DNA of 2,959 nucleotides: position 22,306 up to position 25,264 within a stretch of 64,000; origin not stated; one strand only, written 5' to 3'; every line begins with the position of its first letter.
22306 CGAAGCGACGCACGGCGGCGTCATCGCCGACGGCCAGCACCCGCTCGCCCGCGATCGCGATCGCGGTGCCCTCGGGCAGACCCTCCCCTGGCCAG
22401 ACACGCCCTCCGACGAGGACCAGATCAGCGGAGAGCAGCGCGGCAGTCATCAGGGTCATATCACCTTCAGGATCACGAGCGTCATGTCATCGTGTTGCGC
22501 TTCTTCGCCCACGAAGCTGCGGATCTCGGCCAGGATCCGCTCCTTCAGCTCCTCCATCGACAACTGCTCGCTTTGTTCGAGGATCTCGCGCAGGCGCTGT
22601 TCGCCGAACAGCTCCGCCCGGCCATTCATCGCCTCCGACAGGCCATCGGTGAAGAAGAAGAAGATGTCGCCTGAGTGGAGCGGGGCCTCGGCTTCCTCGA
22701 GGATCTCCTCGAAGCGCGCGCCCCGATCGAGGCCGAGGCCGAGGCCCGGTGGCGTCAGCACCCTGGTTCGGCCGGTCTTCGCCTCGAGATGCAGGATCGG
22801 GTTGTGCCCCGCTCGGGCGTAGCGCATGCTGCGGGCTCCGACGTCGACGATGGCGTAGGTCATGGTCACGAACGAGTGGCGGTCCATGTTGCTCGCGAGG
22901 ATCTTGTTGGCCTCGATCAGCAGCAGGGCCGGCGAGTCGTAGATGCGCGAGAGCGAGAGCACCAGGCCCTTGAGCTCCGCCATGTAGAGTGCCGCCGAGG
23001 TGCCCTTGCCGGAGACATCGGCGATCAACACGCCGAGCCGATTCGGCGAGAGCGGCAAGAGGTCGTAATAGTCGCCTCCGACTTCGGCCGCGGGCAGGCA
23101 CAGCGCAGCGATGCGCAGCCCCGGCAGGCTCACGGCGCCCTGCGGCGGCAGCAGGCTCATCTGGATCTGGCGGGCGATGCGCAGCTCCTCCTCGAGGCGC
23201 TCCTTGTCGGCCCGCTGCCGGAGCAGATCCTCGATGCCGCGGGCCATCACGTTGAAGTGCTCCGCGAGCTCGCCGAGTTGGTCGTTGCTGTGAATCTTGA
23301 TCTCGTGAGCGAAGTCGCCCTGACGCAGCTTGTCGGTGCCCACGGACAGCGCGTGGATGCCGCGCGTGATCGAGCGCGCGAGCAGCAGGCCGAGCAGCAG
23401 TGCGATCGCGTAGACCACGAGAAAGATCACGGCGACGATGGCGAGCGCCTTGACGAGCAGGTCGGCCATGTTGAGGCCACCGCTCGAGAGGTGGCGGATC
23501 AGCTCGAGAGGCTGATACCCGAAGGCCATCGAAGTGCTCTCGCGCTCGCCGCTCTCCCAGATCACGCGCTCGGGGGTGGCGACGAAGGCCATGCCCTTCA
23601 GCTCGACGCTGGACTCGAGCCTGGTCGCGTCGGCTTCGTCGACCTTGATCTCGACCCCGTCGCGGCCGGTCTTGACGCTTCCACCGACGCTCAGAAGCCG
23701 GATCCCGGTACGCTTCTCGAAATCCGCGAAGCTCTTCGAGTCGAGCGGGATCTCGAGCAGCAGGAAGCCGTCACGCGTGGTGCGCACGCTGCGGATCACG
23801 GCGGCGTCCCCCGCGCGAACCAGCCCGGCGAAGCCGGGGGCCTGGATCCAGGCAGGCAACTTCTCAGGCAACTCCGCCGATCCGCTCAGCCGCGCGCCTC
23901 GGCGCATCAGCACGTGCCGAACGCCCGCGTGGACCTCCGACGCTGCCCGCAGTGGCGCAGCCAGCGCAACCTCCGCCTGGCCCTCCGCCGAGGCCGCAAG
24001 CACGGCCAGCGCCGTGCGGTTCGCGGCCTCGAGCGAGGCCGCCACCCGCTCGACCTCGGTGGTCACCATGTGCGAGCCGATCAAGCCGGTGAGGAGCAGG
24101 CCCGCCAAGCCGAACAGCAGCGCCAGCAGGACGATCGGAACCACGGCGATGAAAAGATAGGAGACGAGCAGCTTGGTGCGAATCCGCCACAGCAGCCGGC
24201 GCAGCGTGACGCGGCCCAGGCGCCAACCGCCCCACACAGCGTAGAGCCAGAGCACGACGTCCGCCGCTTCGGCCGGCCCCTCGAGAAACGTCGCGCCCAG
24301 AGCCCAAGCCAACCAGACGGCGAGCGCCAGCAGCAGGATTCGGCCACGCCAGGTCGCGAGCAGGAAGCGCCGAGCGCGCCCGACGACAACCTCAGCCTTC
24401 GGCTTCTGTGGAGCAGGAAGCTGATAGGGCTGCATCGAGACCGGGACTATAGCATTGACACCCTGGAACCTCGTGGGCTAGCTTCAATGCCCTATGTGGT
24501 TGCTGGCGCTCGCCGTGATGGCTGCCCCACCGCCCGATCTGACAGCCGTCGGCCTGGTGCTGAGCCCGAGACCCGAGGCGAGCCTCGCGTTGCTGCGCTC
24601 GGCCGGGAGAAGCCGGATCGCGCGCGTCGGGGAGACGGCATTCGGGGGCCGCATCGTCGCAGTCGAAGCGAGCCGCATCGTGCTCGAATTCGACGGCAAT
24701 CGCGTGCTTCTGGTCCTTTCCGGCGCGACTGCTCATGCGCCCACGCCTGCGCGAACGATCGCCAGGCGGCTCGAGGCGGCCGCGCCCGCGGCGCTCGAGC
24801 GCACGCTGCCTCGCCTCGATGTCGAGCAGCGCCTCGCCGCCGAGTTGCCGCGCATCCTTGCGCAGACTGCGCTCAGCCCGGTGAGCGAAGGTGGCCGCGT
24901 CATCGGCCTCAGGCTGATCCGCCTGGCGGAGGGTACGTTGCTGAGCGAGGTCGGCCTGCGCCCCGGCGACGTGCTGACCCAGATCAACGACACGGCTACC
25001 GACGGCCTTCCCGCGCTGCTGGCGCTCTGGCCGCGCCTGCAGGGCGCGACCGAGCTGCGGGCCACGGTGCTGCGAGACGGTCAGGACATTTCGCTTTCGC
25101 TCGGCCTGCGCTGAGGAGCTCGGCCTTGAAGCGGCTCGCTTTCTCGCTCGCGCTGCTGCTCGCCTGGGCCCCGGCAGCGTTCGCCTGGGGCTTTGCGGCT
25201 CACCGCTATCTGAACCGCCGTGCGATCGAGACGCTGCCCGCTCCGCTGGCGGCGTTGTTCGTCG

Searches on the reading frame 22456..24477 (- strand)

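Call 8: search_protein_families(library=pfam, proteins=[window:22456-24477:-], max_evalue=0.01)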
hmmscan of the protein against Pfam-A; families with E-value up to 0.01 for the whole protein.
window:22456-24477:- (673 aa): 2 families
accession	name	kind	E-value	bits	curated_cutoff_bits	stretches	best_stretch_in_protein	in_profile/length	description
PF07228.17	SpoIIE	-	2.7e-44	151.8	25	1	478-672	2-191/192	Stage II sporulation protein E (SpoIIE)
PF00672.30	HAMP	-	2.5e-11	44.1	25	1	365-416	1-52/53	HAMP domain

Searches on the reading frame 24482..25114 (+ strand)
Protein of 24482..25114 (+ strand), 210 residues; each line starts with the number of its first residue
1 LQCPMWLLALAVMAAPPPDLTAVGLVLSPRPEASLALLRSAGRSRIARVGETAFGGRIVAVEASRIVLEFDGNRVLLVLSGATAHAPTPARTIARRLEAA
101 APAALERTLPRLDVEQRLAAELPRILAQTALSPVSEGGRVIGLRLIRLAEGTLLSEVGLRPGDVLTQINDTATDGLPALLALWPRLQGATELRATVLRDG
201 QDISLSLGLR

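Call 8: search_protein_families(library=pfam, proteins=[window:24482-25114:+], max_evalue=0.01)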
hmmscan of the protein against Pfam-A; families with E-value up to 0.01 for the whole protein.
window:24482-25114:+ (210 aa): 3 families
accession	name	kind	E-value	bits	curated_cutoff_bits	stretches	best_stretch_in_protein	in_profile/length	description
PF17820.7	PDZ_6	-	0.00065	19.8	27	1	150-178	7-35/54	PDZ domain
PF11356.14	T2SSC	-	0.0014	18.9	27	1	18-78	78-140/141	Type II secretion system protein C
PF13180.12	PDZ_2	-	0.0035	18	27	1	155-207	26-78/80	PDZ domain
